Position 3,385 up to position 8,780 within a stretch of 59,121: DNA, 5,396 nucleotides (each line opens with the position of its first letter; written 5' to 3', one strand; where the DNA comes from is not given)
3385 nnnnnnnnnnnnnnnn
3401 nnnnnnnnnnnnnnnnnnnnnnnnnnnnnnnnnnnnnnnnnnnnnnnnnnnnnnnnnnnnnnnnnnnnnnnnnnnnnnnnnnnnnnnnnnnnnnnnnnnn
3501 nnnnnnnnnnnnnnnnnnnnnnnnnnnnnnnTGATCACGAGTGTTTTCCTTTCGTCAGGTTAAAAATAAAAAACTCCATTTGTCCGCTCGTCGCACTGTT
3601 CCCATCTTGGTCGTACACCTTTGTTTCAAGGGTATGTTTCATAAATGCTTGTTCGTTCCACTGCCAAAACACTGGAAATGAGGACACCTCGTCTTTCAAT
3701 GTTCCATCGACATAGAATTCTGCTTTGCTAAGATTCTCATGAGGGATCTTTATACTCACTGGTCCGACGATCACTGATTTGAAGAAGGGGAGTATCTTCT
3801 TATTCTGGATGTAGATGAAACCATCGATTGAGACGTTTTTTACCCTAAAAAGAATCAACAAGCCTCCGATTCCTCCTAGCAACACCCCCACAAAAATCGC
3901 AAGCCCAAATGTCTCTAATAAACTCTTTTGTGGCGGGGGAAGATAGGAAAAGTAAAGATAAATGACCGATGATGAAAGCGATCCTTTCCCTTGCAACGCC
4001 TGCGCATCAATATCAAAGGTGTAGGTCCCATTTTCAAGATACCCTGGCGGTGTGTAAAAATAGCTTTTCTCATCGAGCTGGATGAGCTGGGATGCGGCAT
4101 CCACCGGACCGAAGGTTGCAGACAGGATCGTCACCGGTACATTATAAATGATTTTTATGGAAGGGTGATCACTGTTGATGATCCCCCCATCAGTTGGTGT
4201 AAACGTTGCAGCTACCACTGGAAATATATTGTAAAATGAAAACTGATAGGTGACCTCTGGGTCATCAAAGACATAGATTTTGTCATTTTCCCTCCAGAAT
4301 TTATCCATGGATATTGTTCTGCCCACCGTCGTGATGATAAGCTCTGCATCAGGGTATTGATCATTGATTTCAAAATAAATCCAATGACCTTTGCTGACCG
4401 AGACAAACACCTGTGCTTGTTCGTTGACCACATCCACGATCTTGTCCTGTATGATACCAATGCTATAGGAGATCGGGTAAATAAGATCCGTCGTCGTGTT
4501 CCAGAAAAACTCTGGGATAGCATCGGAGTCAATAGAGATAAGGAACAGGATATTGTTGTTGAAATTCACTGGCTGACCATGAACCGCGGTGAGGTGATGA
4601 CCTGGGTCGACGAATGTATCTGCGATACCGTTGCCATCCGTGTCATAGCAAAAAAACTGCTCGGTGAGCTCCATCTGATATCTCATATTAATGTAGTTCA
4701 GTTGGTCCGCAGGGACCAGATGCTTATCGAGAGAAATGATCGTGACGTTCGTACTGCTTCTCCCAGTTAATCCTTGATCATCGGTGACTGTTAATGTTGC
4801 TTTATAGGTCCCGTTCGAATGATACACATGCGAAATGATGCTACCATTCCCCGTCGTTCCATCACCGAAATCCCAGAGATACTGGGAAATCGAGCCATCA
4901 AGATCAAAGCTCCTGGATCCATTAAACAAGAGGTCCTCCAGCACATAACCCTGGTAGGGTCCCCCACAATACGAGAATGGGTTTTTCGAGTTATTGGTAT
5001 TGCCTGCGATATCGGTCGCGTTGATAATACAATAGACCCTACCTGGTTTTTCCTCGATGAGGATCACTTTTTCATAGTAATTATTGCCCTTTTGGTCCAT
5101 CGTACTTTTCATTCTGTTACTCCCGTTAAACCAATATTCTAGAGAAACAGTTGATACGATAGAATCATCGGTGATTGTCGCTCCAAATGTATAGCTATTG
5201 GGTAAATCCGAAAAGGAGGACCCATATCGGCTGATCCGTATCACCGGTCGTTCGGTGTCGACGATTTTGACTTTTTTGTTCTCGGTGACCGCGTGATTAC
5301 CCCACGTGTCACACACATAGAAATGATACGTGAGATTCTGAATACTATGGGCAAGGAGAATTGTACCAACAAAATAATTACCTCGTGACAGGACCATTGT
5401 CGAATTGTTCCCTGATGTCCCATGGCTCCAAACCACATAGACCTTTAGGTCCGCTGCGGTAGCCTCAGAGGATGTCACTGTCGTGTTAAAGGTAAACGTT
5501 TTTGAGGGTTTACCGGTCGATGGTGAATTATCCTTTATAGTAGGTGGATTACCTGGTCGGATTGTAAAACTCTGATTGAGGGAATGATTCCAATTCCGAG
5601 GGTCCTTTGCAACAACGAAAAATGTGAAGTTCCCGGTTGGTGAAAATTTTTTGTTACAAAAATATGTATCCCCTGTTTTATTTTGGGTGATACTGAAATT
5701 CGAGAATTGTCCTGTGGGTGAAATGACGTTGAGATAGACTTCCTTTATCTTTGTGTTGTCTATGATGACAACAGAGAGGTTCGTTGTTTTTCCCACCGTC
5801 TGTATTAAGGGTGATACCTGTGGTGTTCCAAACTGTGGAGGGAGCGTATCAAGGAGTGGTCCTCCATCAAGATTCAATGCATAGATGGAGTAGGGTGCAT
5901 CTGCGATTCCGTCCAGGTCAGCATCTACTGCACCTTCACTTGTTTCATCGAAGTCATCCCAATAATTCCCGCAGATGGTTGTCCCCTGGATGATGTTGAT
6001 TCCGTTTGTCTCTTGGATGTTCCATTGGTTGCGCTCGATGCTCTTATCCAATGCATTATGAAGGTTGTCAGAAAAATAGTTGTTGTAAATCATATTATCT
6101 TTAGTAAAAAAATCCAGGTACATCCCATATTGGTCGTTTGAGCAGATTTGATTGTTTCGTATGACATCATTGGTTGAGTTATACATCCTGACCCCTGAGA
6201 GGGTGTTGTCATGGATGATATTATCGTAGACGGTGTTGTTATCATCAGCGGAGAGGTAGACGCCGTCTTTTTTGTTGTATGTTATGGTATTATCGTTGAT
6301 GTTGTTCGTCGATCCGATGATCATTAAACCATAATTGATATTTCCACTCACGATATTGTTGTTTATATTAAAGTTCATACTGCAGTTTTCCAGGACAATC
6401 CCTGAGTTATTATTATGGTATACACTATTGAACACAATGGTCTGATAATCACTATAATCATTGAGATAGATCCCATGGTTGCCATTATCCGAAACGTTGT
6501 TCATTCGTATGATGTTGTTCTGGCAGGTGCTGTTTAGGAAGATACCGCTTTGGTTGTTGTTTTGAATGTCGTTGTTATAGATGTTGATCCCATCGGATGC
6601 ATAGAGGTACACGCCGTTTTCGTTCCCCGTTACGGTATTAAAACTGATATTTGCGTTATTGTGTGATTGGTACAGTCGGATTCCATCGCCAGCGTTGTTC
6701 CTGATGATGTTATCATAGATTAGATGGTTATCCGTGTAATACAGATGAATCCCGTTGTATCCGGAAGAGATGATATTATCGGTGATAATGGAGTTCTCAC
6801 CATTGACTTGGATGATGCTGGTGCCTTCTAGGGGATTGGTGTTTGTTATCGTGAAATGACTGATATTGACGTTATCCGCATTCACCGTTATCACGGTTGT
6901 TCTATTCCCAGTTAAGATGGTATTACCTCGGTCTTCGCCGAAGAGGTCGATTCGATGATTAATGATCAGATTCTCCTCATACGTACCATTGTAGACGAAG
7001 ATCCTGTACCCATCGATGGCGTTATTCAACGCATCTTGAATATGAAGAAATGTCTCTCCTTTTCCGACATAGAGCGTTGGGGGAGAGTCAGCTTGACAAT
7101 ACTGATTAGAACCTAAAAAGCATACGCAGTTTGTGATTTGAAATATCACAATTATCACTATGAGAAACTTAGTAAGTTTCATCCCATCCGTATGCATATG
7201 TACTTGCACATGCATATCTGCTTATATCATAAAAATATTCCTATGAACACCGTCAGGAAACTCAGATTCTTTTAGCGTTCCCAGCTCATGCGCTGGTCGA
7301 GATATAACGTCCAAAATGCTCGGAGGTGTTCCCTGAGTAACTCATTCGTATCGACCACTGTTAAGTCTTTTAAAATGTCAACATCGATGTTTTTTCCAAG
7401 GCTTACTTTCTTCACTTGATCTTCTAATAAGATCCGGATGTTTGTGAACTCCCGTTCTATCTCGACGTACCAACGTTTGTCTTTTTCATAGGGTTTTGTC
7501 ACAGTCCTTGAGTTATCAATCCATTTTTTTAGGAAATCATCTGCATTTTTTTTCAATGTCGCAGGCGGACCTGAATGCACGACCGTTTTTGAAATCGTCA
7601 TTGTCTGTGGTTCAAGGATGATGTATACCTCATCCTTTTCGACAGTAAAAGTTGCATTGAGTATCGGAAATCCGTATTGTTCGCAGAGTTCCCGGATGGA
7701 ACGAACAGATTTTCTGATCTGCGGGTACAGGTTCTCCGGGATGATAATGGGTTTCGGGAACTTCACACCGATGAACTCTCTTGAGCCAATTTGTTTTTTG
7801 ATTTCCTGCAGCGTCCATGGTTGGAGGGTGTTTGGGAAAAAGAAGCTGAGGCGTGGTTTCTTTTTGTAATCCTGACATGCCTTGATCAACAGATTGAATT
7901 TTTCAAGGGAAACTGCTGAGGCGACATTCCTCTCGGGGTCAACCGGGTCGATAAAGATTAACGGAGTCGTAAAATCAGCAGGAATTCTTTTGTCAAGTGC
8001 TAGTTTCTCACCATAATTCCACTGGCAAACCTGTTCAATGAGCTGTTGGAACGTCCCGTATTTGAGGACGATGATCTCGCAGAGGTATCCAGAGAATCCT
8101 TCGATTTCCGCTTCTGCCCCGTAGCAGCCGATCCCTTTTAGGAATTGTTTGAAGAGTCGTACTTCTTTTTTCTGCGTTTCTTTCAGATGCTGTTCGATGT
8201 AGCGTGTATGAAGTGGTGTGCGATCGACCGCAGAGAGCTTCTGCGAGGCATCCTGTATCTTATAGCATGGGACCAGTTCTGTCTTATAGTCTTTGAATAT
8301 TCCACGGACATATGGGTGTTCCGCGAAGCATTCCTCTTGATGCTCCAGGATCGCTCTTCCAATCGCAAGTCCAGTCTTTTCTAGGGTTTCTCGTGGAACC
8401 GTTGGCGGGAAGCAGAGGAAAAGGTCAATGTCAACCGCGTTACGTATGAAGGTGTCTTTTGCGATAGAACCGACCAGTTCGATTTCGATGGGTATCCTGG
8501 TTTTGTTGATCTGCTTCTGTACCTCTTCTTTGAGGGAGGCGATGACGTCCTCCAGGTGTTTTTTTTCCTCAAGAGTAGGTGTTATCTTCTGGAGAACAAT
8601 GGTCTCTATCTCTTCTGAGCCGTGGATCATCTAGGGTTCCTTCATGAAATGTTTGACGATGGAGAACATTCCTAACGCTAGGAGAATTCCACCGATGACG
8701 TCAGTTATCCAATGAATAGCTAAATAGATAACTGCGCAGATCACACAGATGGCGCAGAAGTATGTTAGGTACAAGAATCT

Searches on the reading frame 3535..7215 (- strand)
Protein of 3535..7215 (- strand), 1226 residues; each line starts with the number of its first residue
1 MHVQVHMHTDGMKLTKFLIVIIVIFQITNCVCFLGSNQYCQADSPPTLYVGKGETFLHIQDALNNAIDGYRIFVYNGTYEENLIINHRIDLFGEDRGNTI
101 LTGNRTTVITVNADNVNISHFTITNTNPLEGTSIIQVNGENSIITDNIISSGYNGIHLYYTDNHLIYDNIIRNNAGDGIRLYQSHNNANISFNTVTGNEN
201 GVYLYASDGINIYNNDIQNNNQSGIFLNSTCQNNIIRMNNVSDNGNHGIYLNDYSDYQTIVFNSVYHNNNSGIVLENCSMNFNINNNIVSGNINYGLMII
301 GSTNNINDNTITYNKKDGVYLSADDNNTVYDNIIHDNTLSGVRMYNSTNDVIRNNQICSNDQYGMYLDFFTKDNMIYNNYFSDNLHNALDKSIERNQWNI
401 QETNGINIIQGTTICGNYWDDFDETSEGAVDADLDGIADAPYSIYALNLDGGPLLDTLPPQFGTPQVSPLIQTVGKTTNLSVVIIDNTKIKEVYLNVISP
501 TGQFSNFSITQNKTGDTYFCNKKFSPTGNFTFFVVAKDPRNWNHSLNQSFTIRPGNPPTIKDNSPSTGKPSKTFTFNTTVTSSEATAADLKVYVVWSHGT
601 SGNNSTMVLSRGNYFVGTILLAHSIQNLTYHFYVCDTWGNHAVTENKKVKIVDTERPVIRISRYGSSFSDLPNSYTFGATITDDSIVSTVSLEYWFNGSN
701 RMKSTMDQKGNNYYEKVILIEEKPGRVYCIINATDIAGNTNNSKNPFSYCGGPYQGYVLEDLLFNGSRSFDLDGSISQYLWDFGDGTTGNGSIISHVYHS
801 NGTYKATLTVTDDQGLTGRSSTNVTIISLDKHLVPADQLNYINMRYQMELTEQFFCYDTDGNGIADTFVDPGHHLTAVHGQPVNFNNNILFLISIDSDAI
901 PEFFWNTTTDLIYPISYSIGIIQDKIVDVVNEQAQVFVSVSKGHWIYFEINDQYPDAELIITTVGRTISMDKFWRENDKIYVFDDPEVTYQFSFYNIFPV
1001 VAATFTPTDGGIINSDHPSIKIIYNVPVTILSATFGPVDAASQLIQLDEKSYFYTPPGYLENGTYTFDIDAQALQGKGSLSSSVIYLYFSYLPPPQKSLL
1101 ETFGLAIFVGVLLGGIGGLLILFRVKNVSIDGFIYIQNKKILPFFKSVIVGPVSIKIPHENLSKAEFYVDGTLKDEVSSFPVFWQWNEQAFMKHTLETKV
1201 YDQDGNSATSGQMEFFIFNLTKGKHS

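Call 66: search_protein_families(library=pfam, proteins=[window:3535-7215:-], max_evalue=0.0001)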
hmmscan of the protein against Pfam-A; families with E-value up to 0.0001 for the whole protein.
window:3535-7215:- (1226 aa): 6 families
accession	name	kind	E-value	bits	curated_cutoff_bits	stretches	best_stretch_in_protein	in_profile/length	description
PF05048.19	NosD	-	1.2e-47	162.5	23.6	2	261-423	51-211/212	Periplasmic copper-binding protein (NosD)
PF13229.12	Beta_helix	-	3.2e-30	105.3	25.9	3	294-390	23-119/158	Right handed beta helix region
PF18911.6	PKD_4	-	7.6e-20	71.2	27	1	759-825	17-84/85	PKD domain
PF00801.26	PKD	-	1.1e-13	51.4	23.5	1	764-822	19-77/80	PKD domain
PF19077.6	Big_13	-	1.2e-06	29.4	27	0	787-826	60-100/102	Bacterial Ig-like domain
PF22352.2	K319L-like_PKD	-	7.1e-05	23.2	27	0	763-826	15-84/84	K319L-like, PKD domain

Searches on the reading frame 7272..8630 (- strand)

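Call 66: search_protein_families(library=pfam, proteins=[window:7272-8630:-], max_evalue=0.0001)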
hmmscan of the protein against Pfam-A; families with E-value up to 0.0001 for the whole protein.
window:7272-8630:- (452 aa): 3 families
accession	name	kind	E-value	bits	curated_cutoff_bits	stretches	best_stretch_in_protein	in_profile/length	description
PF09249.16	tRNA_NucTransf2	-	5.6e-39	133.3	27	1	156-265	2-113/113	tRNA nucleotidyltransferase, second domain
PF21133.2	CAA_C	-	6.2e-29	100.9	22.2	1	286-426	5-142/144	CCA-adding enzyme, C-terminal domain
PF01909.29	NTP_transf_2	-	2.4e-08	34.7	21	1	38-141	9-93/93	Nucleotidyltransferase domain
